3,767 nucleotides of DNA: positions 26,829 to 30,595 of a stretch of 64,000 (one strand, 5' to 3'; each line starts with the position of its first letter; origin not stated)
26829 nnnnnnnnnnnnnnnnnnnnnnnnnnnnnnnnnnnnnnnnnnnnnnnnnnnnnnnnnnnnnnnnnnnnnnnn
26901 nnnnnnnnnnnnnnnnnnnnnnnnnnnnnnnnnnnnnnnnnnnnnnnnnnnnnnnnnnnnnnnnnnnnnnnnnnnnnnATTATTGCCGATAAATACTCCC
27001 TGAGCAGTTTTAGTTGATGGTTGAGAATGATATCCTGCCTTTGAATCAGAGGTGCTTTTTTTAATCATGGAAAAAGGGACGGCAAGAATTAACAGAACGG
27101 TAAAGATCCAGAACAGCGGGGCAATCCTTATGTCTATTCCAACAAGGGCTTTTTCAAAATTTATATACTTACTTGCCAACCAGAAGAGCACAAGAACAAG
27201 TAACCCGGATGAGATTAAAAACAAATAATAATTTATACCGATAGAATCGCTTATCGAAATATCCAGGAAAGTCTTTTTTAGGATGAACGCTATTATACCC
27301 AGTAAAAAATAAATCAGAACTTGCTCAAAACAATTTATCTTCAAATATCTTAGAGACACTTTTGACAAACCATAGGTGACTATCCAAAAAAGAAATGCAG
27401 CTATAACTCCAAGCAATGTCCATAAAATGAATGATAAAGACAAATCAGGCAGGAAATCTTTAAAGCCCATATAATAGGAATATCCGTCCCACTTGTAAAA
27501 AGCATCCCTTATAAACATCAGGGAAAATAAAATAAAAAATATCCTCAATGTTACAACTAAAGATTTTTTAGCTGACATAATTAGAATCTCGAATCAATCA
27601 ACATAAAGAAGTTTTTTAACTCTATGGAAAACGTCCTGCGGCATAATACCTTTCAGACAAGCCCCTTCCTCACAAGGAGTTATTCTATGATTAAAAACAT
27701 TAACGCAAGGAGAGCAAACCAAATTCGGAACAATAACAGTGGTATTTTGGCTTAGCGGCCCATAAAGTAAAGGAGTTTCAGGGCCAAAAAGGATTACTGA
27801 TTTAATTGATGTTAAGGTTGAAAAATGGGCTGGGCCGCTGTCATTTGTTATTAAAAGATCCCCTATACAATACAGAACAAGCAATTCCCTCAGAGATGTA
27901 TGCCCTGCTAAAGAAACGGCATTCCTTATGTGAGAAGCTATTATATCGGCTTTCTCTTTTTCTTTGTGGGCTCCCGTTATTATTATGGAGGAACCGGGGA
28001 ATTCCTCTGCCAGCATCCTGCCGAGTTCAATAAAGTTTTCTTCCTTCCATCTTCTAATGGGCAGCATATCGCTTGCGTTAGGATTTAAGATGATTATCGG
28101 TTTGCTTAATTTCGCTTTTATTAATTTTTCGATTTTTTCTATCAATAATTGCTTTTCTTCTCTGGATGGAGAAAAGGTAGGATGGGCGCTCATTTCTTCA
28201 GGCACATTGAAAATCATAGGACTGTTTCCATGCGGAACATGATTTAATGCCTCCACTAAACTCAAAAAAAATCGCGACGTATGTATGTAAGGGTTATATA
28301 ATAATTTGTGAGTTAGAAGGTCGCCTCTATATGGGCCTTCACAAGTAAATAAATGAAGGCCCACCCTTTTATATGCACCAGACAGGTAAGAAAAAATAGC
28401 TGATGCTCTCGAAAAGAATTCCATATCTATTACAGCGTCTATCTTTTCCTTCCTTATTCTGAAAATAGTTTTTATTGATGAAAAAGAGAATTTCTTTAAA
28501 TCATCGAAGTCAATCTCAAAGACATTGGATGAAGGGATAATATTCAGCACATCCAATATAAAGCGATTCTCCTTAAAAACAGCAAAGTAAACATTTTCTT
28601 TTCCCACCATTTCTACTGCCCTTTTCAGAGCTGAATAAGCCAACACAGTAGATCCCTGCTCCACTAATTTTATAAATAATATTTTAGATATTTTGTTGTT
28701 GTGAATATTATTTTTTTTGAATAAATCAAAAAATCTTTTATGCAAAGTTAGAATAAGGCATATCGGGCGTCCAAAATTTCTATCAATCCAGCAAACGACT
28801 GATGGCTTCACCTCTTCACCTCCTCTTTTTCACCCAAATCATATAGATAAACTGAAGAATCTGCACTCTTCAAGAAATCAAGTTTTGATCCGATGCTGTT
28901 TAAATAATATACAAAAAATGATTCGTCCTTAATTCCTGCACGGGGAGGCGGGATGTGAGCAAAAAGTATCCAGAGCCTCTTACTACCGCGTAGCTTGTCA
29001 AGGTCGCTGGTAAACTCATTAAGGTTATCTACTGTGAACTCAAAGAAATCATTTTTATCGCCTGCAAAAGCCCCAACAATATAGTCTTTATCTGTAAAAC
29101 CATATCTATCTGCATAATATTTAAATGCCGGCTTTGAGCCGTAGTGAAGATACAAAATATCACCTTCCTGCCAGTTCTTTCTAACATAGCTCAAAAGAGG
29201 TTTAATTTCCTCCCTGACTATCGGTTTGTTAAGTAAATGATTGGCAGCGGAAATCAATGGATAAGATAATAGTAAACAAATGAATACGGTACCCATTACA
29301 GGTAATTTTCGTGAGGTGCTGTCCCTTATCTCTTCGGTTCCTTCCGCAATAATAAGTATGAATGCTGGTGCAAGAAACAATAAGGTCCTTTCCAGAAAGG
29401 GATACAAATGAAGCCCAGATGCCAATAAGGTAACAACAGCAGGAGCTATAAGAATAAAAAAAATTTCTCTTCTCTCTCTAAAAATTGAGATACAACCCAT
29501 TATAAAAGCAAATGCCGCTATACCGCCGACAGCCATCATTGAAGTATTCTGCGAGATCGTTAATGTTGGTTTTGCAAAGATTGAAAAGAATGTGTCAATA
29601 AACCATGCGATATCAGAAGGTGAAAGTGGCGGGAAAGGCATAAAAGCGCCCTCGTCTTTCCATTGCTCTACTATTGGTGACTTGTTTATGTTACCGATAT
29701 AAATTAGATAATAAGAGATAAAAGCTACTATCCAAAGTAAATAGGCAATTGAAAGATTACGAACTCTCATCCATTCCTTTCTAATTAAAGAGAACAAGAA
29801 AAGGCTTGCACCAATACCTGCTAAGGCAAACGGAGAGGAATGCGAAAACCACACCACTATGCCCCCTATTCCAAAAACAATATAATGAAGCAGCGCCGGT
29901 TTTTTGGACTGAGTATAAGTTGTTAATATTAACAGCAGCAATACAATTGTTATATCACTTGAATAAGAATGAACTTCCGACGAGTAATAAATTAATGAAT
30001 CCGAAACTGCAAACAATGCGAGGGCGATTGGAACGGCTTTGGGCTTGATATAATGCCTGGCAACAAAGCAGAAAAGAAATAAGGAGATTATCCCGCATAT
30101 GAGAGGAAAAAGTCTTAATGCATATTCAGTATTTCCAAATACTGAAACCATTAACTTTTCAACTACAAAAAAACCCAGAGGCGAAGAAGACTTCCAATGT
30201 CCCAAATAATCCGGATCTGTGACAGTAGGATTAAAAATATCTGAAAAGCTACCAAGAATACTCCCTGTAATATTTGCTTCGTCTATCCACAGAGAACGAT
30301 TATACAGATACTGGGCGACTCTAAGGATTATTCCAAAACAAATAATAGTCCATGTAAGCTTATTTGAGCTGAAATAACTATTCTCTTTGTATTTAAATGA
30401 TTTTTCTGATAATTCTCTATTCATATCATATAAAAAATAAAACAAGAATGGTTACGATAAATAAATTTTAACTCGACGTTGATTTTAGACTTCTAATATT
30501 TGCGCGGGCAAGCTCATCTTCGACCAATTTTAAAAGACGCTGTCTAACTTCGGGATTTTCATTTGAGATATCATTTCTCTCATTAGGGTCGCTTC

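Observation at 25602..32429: Tandem LtaS/EptA-like sulfatase-domain paralogs bracketing ArnT-like and GT9 genes, a second candidate cationic-modification module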

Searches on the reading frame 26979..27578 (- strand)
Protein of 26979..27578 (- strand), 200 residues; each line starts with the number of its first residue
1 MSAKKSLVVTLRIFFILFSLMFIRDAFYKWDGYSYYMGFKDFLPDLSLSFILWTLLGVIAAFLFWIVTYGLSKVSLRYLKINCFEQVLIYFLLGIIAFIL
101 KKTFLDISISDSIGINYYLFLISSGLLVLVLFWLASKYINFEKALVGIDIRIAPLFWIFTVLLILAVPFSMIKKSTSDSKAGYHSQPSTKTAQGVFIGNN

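Call 16: search_solved_structures(query=window:27000-27578:-, max_evalue=10)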
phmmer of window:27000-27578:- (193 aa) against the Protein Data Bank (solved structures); distinct sequences matched with E-value up to 10: 4.
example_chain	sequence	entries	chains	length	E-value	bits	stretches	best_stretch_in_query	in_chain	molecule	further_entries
9mh8_A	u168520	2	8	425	0.28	14.4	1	11-101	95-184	G protein-activated inward rectifier potassium channel 2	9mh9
3syp_A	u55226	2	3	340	0.46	13.7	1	11-101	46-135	G protein-activated inward rectifier potassium channel 2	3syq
3syc_A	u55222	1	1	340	0.64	13.2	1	11-101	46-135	G protein-activated inward rectifier potassium channel 2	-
3sya_A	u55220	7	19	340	0.64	13.2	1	11-101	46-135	G protein-activated inward rectifier potassium channel 2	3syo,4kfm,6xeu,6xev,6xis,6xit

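Call 33: search_protein_representatives(protein=window:26979-27578:-)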
Query: 200 residues. Proteins with E-value up to 0.001 (for the whole library): 71; up to 1e-10: 35; up to 1e-30: 5. The best 71 are listed.
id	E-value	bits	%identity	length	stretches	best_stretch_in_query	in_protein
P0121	1.2e-59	217.8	61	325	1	1-180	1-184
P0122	9.3e-43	162.7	50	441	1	1-189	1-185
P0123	4.0e-40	154.1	44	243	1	1-185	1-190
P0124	5.8e-40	153.6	48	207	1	1-183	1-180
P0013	8.1e-37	143.3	52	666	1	1-181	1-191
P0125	2.2e-29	119.0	43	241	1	1-177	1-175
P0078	1.3e-27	113.3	35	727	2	1-119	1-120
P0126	1.7e-25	106.4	36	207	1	3-178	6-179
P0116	2.7e-22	95.9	39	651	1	1-177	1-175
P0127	1.5e-21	93.5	38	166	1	1-161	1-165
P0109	3.6e-21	92.3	42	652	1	4-176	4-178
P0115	3.1e-20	89.2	35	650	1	3-190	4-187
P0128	2.3e-19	86.4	39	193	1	1-142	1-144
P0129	2.8e-19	86.1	56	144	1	2-74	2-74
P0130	1.3e-18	83.9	38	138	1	2-134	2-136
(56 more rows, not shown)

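Call 52: predict_structure(alignment_id=A2)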
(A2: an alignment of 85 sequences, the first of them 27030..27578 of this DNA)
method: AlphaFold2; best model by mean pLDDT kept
length: 183 residues; sequences in the alignment: 85
mean_pLDDT: 88.5   pTM: 0.80
mean pLDDT of the five models: 88.5, 87.8, 87.5, 86.5, 86.3
residues with pLDDT >= 90: 105; 70-90: 63; 50-70: 11; < 50: 4
segments of 3 or more residues with pLDDT < 50: 180-183
pLDDT, mean of each block of 10 residues (from residue 1): 93 96 95 94 95 97 95 86 84 85 74 81 87 87 93 98 97 67 44
secondary structure, 60 per line:
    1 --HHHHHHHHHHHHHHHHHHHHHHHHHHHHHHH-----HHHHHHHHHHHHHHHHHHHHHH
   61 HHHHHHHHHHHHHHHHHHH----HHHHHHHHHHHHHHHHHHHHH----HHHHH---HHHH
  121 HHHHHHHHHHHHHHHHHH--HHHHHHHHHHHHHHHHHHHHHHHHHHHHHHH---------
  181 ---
elements in order: H3-33 H39-79 H84-104 H109-113 H117-138 H141-171

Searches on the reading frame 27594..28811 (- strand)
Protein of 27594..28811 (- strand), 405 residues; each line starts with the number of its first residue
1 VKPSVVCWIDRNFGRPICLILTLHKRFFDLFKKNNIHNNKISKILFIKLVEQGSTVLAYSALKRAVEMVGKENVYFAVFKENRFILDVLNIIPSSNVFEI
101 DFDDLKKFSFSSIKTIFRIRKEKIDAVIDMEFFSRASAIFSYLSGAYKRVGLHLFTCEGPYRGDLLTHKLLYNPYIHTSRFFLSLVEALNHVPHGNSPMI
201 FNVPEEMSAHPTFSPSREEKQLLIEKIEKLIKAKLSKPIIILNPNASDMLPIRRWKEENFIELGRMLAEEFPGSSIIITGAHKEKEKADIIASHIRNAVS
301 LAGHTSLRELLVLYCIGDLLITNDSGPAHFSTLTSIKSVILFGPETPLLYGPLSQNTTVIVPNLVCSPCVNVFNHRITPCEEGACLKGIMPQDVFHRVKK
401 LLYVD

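Call 4: search_protein_families(library=pfam, proteins=[window:27594-28811:-], max_evalue=0.01)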
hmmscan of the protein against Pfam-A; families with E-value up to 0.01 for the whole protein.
window:27594-28811:- (405 aa): 1 family
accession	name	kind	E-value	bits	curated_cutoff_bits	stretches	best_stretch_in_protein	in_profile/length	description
PF01075.23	Glyco_transf_9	-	6.5e-22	78.5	22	1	118-371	7-238/247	Glycosyltransferase family 9 (heptosyltransferase)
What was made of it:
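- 27594..28811 (-): GT9-family glycosyltransferase (405 aa), soluble and heptosyltransferase-like. It overlaps the GT-C stop codon by 4 nt. PF01075 6.5e-22 (call 4).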

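Call 6: search_protein_families(library=ncbifam, proteins=[window:27594-28811:-], max_evalue=0.01)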
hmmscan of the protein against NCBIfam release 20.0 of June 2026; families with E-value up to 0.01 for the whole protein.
window:27594-28811:- (405 aa): 6 families
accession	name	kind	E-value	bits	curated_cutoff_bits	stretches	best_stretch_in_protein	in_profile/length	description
TIGR02195.1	heptsyl_trn_II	equivalog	1.5e-21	76.9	134.6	1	203-402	145-338/339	lipopolysaccharide heptosyltransferase II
NF008162.0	PRK10916.1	equivalog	8.2e-12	44.9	569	1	222-360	165-305/348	ADP-heptose--LPS heptosyltransferase RfaF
TIGR02201.1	heptsyl_trn_III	equivalog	1.4e-09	37.5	170.2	1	44-360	2-304/344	putative lipopolysaccharide heptosyltransferase III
TIGR02193.1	heptsyl_trn_I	equivalog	7.9e-08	31.9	185.3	1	119-364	81-303/320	lipopolysaccharide heptosyltransferase I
NF007742.0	PRK10422.1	equivalog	3.7e-05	22.7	467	1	231-358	177-304/352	lipopolysaccharide core heptosyltransferase RfaQ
NF008204.0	PRK10964.1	equivalog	4.6e-05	22.7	437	1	253-361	192-298/322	lipopolysaccharide heptosyltransferase RfaC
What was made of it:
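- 27594..28811 (-): RfaF-type model scores 76.9 bits against a cut-off of 134.6 (call 6).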

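Call 61: search_solved_structures(query=window:27594-28811:-, max_evalue=0.001)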
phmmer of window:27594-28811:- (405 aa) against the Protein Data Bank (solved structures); distinct sequences matched with E-value up to 0.001: 2.
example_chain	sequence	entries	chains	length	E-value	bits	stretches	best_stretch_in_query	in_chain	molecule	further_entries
1psw_A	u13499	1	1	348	4.1e-09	38.9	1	236-360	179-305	ADP-HEPTOSE LPS HEPTOSYLTRANSFERASE II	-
3tov_A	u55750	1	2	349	1.6e-07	33.7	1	237-359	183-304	Glycosyl transferase family 9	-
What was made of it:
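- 27594..28811 (-): PDB 1psw 4e-9 (call 61).
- On GT9 (heptosyltransferase family): PDB RfaF 1psw at 4e-9 (call 61).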

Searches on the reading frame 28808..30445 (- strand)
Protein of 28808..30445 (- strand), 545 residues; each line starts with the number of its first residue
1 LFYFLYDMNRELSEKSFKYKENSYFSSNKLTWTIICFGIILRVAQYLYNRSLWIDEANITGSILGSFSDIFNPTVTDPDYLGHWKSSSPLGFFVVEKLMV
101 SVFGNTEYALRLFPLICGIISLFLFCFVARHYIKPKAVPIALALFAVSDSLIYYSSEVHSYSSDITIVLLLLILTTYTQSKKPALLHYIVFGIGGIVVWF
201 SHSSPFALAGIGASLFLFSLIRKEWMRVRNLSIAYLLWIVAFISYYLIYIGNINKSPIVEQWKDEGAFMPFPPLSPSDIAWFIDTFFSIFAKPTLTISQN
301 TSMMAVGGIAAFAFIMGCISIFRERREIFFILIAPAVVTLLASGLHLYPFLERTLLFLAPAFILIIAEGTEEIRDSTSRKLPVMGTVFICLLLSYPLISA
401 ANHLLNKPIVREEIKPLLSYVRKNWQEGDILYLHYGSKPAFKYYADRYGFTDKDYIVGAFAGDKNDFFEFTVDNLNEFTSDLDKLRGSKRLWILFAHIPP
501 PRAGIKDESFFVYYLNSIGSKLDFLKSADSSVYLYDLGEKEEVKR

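Call 4: search_protein_families(library=pfam, proteins=[window:28808-30445:-], max_evalue=0.01)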
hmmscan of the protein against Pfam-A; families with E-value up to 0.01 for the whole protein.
window:28808-30445:- (545 aa): 1 family
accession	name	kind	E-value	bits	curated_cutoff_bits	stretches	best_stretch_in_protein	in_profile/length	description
PF13231.12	PMT_2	-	0.0003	21.5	26.1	1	89-243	3-155/160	Dolichyl-phosphate-mannose-protein mannosyltransferase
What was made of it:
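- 28808..30445 (-): Polytopic membrane protein (545 aa, about 9-11 hydrophobic segments), a probable GT-C glycosyltransferase. PMT_2 E 3e-4, below the cut-off (call 4).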

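Call 6: search_protein_families(library=ncbifam, proteins=[window:28808-30445:-], max_evalue=0.01)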
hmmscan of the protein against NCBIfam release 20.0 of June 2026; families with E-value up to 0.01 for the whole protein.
window:28808-30445:- (545 aa): 1 family
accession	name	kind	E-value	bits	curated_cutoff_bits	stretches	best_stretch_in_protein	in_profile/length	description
TIGR03663.1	TIGR03663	subfamily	8.2e-08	31.7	126.25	1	32-174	5-136/435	flippase activity-associated protein Agl23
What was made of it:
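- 28808..30445 (-): Agl23 E 8e-8, below the cut-off (call 6).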

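Call 60: search_solved_structures(query=window:28808-30445:-, max_evalue=1)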
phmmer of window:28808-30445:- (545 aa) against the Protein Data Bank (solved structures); distinct sequences matched with E-value up to 1: 0.
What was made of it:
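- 28808..30445 (-): No PDB sequence match (call 60).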
